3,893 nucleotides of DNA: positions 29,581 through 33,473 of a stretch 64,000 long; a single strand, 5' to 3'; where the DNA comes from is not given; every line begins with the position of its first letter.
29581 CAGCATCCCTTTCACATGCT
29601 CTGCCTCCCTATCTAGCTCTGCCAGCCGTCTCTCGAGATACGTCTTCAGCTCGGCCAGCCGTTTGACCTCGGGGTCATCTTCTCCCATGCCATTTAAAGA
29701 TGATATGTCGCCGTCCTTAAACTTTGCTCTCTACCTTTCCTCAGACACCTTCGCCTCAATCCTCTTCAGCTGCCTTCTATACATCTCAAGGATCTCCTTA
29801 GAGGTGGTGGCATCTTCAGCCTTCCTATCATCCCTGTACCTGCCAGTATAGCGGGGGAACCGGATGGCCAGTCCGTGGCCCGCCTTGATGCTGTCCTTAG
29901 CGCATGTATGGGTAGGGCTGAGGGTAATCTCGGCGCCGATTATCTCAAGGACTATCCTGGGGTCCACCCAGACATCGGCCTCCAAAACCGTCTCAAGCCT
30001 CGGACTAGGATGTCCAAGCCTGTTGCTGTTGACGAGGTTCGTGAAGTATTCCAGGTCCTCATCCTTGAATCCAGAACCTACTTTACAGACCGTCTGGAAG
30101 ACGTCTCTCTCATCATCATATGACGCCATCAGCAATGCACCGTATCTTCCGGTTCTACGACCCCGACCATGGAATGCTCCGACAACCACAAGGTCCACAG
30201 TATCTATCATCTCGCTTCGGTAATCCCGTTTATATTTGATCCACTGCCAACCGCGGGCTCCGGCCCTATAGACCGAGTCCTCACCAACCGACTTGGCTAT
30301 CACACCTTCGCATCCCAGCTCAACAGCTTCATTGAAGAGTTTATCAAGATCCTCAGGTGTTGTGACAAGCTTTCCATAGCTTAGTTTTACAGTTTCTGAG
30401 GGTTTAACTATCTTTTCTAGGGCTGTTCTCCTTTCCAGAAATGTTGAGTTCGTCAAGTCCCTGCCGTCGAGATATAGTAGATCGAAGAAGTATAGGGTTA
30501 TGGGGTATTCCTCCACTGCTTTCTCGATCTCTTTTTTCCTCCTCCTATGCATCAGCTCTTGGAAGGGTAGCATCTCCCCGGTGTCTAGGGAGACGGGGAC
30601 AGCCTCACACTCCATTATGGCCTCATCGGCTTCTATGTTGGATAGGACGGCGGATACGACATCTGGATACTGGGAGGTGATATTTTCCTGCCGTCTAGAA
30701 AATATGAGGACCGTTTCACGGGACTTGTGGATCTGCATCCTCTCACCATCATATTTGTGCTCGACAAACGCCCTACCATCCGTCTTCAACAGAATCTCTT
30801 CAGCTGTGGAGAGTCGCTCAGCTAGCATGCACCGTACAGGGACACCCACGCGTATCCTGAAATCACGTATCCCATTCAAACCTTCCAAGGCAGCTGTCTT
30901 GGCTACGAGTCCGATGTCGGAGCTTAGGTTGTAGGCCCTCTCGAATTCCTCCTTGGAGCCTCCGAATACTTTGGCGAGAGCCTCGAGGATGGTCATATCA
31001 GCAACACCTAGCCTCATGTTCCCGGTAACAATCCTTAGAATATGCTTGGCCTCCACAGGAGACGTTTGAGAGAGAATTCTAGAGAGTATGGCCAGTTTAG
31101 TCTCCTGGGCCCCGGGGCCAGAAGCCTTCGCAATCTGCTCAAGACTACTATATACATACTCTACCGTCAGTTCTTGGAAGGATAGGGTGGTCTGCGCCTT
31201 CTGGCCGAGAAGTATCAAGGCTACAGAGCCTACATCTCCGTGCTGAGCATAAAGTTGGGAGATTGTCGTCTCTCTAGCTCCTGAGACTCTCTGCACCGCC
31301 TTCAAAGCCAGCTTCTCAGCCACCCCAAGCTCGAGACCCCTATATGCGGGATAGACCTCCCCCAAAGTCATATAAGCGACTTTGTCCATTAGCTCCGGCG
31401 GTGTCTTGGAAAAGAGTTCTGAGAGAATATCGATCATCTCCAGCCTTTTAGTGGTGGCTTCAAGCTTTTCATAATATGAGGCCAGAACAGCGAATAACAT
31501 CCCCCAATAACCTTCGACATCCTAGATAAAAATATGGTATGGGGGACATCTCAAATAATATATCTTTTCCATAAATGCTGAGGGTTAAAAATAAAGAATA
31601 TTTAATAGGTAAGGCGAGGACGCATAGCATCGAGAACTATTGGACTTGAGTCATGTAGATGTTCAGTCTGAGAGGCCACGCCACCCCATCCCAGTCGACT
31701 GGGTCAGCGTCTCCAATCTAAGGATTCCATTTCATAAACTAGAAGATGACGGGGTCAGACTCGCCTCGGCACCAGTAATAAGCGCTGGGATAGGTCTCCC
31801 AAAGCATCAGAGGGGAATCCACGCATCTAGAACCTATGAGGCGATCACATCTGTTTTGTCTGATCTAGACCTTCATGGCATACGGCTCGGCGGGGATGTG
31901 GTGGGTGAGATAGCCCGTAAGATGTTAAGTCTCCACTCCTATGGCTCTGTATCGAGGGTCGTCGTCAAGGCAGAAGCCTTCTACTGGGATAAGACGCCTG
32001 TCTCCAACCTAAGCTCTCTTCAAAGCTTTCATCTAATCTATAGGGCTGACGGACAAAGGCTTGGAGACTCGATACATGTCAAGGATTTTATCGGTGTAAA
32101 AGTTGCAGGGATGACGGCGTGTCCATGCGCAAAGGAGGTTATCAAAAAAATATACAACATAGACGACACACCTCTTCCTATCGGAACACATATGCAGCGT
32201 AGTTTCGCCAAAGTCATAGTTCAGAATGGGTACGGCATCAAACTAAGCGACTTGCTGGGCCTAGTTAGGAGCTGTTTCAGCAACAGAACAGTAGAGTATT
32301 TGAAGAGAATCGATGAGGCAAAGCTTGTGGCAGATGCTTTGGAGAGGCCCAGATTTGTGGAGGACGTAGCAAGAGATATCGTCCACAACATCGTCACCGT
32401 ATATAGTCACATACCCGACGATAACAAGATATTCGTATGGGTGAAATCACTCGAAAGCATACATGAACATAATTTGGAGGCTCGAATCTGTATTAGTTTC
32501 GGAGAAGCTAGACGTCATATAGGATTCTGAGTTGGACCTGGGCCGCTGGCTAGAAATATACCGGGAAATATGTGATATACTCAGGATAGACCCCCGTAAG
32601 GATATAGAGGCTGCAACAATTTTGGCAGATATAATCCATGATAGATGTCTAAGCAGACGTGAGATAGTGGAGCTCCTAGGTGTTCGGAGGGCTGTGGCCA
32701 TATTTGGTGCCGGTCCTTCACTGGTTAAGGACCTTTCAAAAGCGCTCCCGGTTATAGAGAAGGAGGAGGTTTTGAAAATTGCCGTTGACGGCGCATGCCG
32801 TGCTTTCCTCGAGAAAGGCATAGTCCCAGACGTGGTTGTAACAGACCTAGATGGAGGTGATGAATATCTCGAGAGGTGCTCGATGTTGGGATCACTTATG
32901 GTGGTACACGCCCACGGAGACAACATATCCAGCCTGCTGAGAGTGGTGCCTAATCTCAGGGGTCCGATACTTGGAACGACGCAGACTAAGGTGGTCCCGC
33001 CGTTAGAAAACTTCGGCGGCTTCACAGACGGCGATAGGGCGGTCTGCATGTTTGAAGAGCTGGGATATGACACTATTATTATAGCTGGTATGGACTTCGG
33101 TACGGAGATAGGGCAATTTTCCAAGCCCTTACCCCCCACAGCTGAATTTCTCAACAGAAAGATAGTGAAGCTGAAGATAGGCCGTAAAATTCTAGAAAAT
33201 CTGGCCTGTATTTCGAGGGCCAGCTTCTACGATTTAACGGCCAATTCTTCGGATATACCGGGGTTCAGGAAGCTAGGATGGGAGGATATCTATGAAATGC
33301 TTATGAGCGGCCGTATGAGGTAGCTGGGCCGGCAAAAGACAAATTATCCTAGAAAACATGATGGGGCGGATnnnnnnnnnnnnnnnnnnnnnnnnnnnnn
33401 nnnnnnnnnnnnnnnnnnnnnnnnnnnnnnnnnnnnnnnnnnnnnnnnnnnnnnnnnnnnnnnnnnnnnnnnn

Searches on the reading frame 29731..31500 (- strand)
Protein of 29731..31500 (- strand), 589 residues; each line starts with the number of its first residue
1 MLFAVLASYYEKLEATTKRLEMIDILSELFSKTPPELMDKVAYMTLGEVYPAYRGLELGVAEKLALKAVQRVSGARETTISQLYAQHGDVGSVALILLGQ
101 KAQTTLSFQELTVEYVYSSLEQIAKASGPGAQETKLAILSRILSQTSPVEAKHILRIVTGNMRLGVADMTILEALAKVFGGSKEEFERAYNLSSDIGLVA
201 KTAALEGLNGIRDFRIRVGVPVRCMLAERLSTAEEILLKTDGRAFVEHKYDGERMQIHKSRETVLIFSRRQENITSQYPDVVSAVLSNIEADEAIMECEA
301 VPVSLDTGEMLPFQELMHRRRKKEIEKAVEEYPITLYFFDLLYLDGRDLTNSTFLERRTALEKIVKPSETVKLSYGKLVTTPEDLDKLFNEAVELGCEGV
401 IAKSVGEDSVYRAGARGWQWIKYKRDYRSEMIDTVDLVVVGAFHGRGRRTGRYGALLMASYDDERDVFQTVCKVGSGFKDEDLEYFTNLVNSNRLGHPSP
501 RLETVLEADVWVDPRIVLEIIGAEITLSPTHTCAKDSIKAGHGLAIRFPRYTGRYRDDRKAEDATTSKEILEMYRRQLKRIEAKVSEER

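Call 38: search_protein_families(library=pfam, proteins=[window:29731-31500:-], max_evalue=0.0001)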
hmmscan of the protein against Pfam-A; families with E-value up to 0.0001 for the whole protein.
window:29731-31500:- (589 aa): 4 families
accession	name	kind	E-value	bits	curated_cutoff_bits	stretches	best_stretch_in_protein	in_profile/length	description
PF01068.26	DNA_ligase_A_M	-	1.7e-56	191.6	26.2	1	225-424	2-204/204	ATP dependent DNA ligase domain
PF04675.19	DNA_ligase_A_N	-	4.9e-43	147.7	24.6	1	3-176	2-174/174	DNA ligase N terminus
PF04679.21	DNA_ligase_A_C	-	4.2e-18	66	27.5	1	449-558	1-93/94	ATP dependent DNA ligase C terminal region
PF09414.15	RNA_ligase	-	5.4e-07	30.4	27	1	245-423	4-170/171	RNA ligase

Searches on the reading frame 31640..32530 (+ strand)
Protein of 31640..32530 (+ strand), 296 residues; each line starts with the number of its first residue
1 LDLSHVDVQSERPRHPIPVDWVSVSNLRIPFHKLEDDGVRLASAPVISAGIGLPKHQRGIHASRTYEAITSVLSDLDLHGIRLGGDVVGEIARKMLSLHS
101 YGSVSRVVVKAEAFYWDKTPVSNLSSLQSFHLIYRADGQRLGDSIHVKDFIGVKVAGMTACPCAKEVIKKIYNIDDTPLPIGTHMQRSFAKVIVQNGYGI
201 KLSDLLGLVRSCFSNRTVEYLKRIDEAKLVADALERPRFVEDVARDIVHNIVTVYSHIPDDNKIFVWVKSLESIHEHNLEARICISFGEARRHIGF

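Call 38: search_protein_families(library=pfam, proteins=[window:31640-32530:+], max_evalue=0.0001)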
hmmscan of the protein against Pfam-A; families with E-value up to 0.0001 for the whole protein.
window:31640-32530:+ (296 aa): 1 family
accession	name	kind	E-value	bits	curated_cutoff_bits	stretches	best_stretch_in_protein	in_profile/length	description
PF02649.19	GCHY-1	-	1.8e-55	188.7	25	1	7-279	3-258/260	Type I GTP cyclohydrolase folE2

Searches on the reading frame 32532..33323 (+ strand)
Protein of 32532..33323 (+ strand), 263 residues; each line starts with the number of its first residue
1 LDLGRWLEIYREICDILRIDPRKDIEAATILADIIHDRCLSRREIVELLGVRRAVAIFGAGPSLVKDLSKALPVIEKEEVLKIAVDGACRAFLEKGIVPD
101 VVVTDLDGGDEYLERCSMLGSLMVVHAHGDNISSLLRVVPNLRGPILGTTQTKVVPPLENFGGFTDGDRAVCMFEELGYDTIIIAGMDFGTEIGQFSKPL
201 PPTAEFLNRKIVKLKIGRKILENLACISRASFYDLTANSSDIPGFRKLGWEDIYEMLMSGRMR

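Call 38: search_protein_families(library=pfam, proteins=[window:32532-33323:+], max_evalue=0.0001)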
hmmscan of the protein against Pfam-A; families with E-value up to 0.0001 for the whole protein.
window:32532-33323:+ (263 aa): 1 family
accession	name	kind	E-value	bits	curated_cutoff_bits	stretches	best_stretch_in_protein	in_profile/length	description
PF01973.23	MptE-like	-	7.1e-24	84.9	34.6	1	47-192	17-169/171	6-hydroxymethylpterin diphosphokinase MptE-like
